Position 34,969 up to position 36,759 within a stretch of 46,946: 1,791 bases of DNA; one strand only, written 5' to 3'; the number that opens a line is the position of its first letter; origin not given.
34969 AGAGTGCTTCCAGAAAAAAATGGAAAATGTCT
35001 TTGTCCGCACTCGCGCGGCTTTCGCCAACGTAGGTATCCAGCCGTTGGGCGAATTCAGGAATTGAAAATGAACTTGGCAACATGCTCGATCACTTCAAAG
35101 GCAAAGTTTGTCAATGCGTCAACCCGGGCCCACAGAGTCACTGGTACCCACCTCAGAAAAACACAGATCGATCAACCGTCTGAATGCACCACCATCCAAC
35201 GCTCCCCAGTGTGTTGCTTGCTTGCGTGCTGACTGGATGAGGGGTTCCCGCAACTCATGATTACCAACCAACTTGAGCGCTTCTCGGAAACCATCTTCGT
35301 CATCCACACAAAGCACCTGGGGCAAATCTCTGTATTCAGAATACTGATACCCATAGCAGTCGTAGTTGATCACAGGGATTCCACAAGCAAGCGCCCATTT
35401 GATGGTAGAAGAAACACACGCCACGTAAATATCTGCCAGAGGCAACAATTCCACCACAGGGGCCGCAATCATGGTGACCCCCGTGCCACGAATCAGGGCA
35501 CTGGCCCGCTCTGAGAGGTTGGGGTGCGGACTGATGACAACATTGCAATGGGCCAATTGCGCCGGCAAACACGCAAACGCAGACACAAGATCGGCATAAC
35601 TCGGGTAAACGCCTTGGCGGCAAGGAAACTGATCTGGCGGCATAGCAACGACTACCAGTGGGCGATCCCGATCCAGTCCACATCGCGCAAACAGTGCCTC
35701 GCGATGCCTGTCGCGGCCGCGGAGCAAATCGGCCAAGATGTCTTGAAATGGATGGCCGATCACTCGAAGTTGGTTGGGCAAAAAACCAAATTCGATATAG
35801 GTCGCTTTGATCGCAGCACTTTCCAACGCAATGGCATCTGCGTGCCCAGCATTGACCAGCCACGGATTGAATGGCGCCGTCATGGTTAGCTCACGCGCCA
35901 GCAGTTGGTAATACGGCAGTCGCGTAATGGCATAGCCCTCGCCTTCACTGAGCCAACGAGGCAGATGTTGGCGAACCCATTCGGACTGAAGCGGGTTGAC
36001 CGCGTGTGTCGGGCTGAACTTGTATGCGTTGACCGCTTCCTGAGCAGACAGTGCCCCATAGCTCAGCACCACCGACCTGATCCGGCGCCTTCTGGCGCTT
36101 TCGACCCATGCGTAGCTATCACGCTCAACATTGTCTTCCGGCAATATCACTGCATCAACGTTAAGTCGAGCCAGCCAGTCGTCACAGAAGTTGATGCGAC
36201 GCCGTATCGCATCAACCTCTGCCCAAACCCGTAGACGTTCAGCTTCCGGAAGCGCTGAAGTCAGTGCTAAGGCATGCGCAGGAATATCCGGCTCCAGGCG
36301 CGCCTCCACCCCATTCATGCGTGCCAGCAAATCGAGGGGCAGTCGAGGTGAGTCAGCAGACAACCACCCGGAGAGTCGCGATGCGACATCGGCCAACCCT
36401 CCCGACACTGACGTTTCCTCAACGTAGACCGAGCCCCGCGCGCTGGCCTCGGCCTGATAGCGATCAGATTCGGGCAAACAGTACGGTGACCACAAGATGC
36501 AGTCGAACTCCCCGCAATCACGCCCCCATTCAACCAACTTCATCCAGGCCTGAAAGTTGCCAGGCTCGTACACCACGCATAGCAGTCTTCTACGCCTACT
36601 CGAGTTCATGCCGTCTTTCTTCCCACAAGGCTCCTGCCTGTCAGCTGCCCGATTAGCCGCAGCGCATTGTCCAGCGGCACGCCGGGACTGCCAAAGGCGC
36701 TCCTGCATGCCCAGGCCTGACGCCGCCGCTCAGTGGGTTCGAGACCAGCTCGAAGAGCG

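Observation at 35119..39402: Three tandem, translationally coupled, uncharacterisable GT-B-like proteins with HP motifs next to Wzm/Wzt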

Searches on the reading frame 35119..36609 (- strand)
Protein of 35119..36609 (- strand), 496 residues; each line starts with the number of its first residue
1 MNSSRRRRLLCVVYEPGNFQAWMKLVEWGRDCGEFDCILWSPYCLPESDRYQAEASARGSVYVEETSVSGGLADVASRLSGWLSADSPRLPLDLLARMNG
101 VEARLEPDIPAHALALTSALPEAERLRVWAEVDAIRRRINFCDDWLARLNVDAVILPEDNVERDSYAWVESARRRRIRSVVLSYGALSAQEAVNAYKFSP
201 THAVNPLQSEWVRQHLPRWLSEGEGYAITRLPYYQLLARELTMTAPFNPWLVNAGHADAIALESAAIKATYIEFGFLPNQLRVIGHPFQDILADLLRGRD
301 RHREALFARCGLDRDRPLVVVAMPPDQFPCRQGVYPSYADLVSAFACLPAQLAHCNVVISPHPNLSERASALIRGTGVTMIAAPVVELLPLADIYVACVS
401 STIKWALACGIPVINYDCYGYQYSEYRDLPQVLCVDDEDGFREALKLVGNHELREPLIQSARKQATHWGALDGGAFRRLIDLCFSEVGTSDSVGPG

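Call 3: search_protein_families(library=pfam, proteins=[window:35119-36609:-], max_evalue=1)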
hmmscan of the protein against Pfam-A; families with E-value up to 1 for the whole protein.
window:35119-36609:- (496 aa): 0 families

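Call 4: search_protein_families(library=ncbifam, proteins=[window:35119-36609:-], max_evalue=1)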
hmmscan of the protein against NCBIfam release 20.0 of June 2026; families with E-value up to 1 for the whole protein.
window:35119-36609:- (496 aa): 0 families

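Call 15: search_solved_structures(query=window:35119-36609:-, max_evalue=10)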
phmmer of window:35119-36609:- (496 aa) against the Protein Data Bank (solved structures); distinct sequences matched with E-value up to 10: 1.
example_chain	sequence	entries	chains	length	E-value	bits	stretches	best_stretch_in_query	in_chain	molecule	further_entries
2uyg_A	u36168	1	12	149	0.78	11.7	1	141-190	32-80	3-DEHYDROQUINATE DEHYDRATASE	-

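Call 18: find_homologous_proteins(query=window:35119-36609:-)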
Query window:35119-36609:- (496 aa): 70 proteins with E <= 0.001 among 8000 candidates.
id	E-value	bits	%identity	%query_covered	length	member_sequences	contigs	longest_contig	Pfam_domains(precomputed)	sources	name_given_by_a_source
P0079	0.0e+0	1146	100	100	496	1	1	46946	-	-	-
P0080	5.5e-187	641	58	98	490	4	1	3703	-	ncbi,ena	-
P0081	2.6e-184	632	58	96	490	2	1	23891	-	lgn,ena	-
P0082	1.1e-182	626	60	97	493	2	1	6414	-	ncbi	-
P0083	1.2e-181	623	58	98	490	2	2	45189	-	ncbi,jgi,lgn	jgi:hypothetical protein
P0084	7.5e-181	620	57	97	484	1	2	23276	-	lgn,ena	-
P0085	3.3e-180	618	57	99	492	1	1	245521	-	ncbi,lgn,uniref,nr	ncbi:MAG: hypothetical protein Q8Q80_01740 [Methyloversatilis sp.]|uniref:hypothetical protein n=1 T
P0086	8.2e-180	617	57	97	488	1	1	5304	-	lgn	-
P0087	1.7e-178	613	56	97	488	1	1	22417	-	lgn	-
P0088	5.6e-178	611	56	98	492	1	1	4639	-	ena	-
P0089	1.2e-176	607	57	95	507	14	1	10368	-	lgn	-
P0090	1.8e-175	603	56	98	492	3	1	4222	-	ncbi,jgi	jgi:hypothetical protein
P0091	6.1e-174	598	58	94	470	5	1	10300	-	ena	-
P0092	6.7e-174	598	56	98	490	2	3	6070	-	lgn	-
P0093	1.4e-173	597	54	97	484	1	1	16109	-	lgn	-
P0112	3.2e-137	477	48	98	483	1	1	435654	-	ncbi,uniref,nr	ncbi:hypothetical protein NGM99_10145 [Mesorhizobium sp. RP14(2022)]|uniref:Uncharacterized protein 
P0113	6.9e-137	475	50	97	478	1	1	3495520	-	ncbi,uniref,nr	ncbi:hypothetical protein JI749_00825 [Devosia oryziradicis]|uniref:Uncharacterized protein n=1 Tax=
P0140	1.2e-62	231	36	85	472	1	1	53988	-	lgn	-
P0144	5.5e-48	182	34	75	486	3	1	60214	-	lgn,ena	-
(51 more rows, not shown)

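Call 27: search_solved_structures(query=A3, max_evalue=10, show_alignments=2)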
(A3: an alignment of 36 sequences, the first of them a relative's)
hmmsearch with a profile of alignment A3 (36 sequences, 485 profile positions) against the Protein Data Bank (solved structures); distinct sequences matched with E-value up to 10: 5.
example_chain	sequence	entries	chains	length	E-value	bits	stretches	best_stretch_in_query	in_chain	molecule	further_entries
8qoy_A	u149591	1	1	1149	7.2e-06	28.3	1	274-483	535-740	TagF-like capsule polymerase Cps3D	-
7ya2_A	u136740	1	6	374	0.012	17.8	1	261-361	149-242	Capsular polysaccharide synthesis enzyme CapG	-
1f6d_A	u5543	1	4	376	0.14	14.2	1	261-362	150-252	UDP-N-ACETYLGLUCOSAMINE 2-EPIMERASE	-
1vgv_A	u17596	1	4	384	0.15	14.1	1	261-362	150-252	UDP-N-acetylglucosamine 2-epimerase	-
4zv6_B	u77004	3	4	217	1.8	10.5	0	120-175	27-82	Octarellin V.1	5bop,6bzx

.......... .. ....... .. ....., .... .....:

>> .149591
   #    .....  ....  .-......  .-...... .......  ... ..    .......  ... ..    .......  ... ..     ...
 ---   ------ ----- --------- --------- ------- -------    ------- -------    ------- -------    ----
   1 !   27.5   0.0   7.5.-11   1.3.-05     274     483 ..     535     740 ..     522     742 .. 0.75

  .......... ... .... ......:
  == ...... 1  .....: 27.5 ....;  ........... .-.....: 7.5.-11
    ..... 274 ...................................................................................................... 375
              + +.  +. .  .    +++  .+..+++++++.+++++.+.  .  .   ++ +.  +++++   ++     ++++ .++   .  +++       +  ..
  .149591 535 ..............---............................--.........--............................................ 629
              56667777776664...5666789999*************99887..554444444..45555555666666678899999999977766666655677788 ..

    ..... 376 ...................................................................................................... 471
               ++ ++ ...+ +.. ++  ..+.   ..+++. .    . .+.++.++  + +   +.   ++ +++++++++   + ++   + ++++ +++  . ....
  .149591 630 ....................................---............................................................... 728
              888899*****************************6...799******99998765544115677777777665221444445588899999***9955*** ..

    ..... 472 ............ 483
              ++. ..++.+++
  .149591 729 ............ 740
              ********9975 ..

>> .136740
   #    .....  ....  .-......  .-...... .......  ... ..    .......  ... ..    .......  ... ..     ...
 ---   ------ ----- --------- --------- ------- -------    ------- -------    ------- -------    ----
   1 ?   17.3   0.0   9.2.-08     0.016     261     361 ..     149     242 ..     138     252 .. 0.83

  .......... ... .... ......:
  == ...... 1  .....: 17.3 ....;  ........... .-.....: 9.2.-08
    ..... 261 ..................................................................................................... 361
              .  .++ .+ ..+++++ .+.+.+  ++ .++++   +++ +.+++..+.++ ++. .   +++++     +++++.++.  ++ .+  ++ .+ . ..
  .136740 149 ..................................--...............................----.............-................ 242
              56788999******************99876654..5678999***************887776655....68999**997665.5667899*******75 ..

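Call 36: find_encoding_contigs(protein=P0085, flank=10000, max_places=2)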
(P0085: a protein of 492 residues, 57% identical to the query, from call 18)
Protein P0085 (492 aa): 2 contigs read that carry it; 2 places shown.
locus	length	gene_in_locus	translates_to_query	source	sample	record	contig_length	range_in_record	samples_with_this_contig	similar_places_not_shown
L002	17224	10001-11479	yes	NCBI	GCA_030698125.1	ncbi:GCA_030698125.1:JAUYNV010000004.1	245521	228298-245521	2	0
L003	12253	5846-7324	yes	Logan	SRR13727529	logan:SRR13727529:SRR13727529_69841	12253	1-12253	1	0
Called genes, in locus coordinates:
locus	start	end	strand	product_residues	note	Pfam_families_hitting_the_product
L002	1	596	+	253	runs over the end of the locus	PF00977:His_biosynth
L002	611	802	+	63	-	-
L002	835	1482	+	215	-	PF00117:GATase, PF07685:GATase_3 (weak)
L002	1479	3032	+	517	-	-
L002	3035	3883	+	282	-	PF01061:ABC2_membrane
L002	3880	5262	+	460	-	PF00005:ABC_tran, PF13304:AAA_21 (faint), PF14524:Wzt_C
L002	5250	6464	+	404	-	-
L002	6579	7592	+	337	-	PF13641:Glyco_tranf_2_3, PF00535:Glycos_transf_2, PF10111:Glyco_tranf_2_2 (weak), PF13632:Glyco_trans_2_3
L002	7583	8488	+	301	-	PF00535:Glycos_transf_2, PF10111:Glyco_tranf_2_2 (weak), PF13641:Glyco_tranf_2_3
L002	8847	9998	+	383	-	-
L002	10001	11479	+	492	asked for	-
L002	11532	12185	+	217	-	PF13489:Methyltransf_23, PF13847:Methyltransf_31, PF08241:Methyltransf_11, PF08242:Methyltransf_12, PF13649:Methyltransf_25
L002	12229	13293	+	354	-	PF03102:NeuB, PF08666:SAF (weak)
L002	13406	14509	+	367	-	PF01636:APH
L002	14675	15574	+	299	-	PF01370:Epimerase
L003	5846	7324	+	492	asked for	-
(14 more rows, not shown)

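Call 39: predict_structure(alignment_id=A3)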
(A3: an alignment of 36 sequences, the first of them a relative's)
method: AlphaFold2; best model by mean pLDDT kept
length: 496 residues; sequences in the alignment: 36
mean_pLDDT: 93.2   pTM: 0.90
mean pLDDT of the five models: 93.2, 92.8, 92.8, 92.6, 91.6
residues with pLDDT >= 90: 427; 70-90: 55; 50-70: 4; < 50: 10
segments of 3 or more residues with pLDDT < 50: 489-496
pLDDT, mean of each block of 10 residues (from residue 1): 77 93 94 96 93 96 94 93 90 91 79 91 97 98 97 97 96 96 88 92 96 96 97 97 96 96 95 96 95 96 98 97 93 93 97 98 92 97 94 94 95 96 89 97 98 97 96 96 75 37
secondary structure, 60 per line:
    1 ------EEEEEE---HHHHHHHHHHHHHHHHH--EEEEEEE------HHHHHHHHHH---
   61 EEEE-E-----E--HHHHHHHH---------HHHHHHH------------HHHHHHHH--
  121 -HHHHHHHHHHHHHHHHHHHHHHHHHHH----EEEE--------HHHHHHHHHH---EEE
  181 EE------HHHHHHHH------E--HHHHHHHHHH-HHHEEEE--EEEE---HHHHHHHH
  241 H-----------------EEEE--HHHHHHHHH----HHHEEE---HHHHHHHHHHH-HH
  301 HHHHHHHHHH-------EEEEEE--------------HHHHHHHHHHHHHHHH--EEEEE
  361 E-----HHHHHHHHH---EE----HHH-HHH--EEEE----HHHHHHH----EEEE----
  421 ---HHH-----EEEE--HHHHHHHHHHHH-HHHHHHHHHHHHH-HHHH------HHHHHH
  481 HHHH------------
elements in order: E7-12 H16-32 E35-41 H48-57 E61-64 H75-82 H92-98 H111-118 H122-148 E153-156 H165-174 E178-182 H189-196 H206-215 E220-223 E226-229 H233-241 E259-262 H265-273 E281-283 H287-297 H299-310 E318-323 H338-353 E356-361 H367-375 E394-397 H402-408 E413-416 E432-435 H438-449 H451-463 H465-468 H475-484

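Call 46: fold_search(model_id=the predicted structure, library=pdb)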
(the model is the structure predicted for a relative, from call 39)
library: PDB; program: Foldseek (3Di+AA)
matches with E <= 10: 1605; with E <= 0.001: 294
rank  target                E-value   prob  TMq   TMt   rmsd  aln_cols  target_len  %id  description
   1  3dzc_A                6.0e-12  1.00  0.46  0.58   9.9       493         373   13  2.35 Angstrom resolution structure of WecB (VC0917), a UDP-N-acetylglucosamine 2-epimerase from Vibrio cholerae. (released 2008-08-12)
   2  1f6d_B                1.9e-11  1.00  0.47  0.59   8.6       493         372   13  THE STRUCTURE OF UDP-N-ACETYLGLUCOSAMINE 2-EPIMERASE FROM E. COLI. (released 2000-12-13)
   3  1f6d_C                4.1e-11  1.00  0.49  0.63   8.2       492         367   13  THE STRUCTURE OF UDP-N-ACETYLGLUCOSAMINE 2-EPIMERASE FROM E. COLI. (released 2000-12-13)
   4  7mi0                  5.5e-11  1.00  0.46  0.57   7.4       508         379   11  Crystal Structure of Glycosyltransferase from Rickettsia africae ESF-5 (released 2021-04-28)
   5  1f6d_D                1.0e-10  1.00  0.45  0.57  11.6       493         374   13  THE STRUCTURE OF UDP-N-ACETYLGLUCOSAMINE 2-EPIMERASE FROM E. COLI. (released 2000-12-13)
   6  7vz6_F                1.4e-10  1.00  0.46  0.60  10.1       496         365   13  The crystal structure of Non-hydrolyzing UDPGlcNAc 2-epimerase in complex with UDP-glucose (released 2022-11-16)
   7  5xvs_B                1.5e-10  1.00  0.40  0.51  10.5       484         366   13  Crystal structure of UDP-GlcNAc 2-epimerase NeuC complexed with UDP (released 2018-04-11)
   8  3oth_A                3.2e-10  1.00  0.46  0.55  13.0       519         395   16  Crystal Structure of CalG1, Calicheamicin Glycostyltransferase, TDP and calicheamicin alpha3I bound form (released 2010-12-15)
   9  1f6d_A                3.4e-10  1.00  0.50  0.63   8.9       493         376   12  THE STRUCTURE OF UDP-N-ACETYLGLUCOSAMINE 2-EPIMERASE FROM E. COLI. (released 2000-12-13)
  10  5zlr_A                3.4e-10  1.00  0.47  0.60   7.7       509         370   12  Structure of NeuC (released 2018-05-16)
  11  7xx4_A                3.4e-10  1.00  0.49  0.59  11.1       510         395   13  designed glycosyltransferase (released 2023-06-14)
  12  6jem_B                3.8e-10  1.00  0.47  0.53  10.1       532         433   12  Structure of Phytolacca americana UGT2 complexed with UDP-2fluoro-glucose and resveratrol (released 2020-03-11)
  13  1v4v_B                4.2e-10  1.00  0.46  0.59   9.1       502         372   13  Crystal Structure Of UDP-N-Acetylglucosamine 2-Epimerase From Thermus Thermophilus HB8 (released 2003-12-02)
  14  3otg                  4.2e-10  1.00  0.46  0.57  13.1       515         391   14  Crystal Structure of CalG1, Calicheamicin Glycostyltransferase, TDP bound form (released 2010-12-15)
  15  7vza_H                4.5e-10  1.00  0.45  0.59  11.4       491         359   14  The crystal structure of Non-hydrolyzing UDPGlcNAc 2-epimerase in complex with UDP (released 2022-11-16)
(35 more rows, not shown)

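Call 49: find_related_loci(query=A3, collection=genome_contigs, flank=10000)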
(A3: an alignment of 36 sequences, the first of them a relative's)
Query A3 (496 aa) in genome_contigs; peptide patterns used: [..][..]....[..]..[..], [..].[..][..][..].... (x = any residue, [..] = any of these).
160 stretches matched a pattern; 10 encode a relative of the query (tblastn E <= 1e-3); 10 distinct loci.
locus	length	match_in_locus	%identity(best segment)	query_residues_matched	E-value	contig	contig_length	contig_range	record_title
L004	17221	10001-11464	57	4-492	0e+0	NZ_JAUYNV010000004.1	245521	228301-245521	MAG: Methyloversatilis sp. isolate C4_concoct.bin.34 C4_k141_358801, whole genome shotgun sequence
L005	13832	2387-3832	54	4-484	9e-177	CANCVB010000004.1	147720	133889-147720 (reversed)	MAG: Burkholderiales bacterium isolate JR-MC-I-240519-201 genome assembly, contig: JR-MC-I-240519-C75, whole genome shot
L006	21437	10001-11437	50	4-487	3e-143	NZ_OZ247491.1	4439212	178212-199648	MAG: Hoeflea sp. isolate 7db74541-cf78-4fb0-a912-ec26e8395d3e chromosome 1, complete sequence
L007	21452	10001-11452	47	1-487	9e-142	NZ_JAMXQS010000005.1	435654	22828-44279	Mesorhizobium liriopis strain RP14(2022) contig5, whole genome shotgun sequence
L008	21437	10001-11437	48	1-484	3e-139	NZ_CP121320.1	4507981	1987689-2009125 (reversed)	MAG: Hoeflea sp. isolate NCC532_bact_2428 chromosome, complete genome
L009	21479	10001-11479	41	8-491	9e-109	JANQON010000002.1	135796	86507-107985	MAG: Marinicaulis sp. isolate IP29b_bin.134 k99_1995664, whole genome shotgun sequence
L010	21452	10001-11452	33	1-492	9e-74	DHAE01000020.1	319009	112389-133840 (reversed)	MAG TPA_asm: Comamonadaceae bacterium UBA4962 UBA4962_contig_12, whole genome shotgun sequence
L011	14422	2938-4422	26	4-479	5e-48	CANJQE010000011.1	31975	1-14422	MAG: Legionellaceae bacterium isolate RH-23may17-45 genome assembly, contig: RH-23may17-C9805, whole genome shotgun sequ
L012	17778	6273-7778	28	5-482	2e-50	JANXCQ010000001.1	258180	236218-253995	MAG: Gemmatales bacterium isolate SKYB77 NODE_1_length_258180_cov_42.999566, whole genome shotgun sequence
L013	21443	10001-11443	47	4-487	2e-140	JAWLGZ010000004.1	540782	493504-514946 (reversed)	MAG: Gammaproteobacteria bacterium isolate 30dZY2.bin.2 NODE_23_length_540782_cov_599.053534, whole genome shotgun seque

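Call 57: search_dna_similar(query=window:35119-36609:-, collection=plasmids, mode=protein, max_evalue=0.001, max_rows=15)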
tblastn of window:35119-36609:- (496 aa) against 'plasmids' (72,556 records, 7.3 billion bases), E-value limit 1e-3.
Records with a match: 2; places in all: 4; records where one place covers at least 80% of the query: 0.
Best place of each record, by identity: <60% 2.
By first word of the organism name: Azospirillum 1; Rhizobium 1.
By predicted mobility (MOB-suite, as given by PLSDB): non-mobilizable 2.
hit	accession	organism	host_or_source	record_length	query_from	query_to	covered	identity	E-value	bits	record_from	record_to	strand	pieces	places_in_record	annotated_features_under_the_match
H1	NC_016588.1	Azospirillum lipoferum 4B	-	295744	134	492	72%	29.4%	5e-35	147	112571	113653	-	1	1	hypothetical protein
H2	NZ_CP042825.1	Rhizobium sp. WL3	Wheat,phyllosphere swab,leaves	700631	145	480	68%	26.9%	4e-16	89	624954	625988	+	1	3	hypothetical protein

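Call 62: search_protein_families(library=pfam, alignment_id=A5, max_evalue=0.05)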
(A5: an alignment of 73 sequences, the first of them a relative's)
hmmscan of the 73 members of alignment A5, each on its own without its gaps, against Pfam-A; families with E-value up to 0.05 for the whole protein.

A. member 1, P0079 (496 aa): 0 families

B. families by the number of members that match (of 73 scanned): 7 families
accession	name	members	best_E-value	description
PF02350.25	Epimerase_2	2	0.0081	UDP-N-acetylglucosamine 2-epimerase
PF00544.25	Pectate_lyase_4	1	0.01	Pectate lyase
PF01170.24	UPF0020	1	0.025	RMKL-like, methyltransferase domain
PF04267.17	SoxD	1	0.028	Sarcosine oxidase, delta subunit family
PF06200.19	tify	1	0.038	tify domain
PF01593.30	Amino_oxidase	1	0.042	Flavin containing amine oxidoreductase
PF13407.12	Peripla_BP_4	1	0.046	Periplasmic binding protein domain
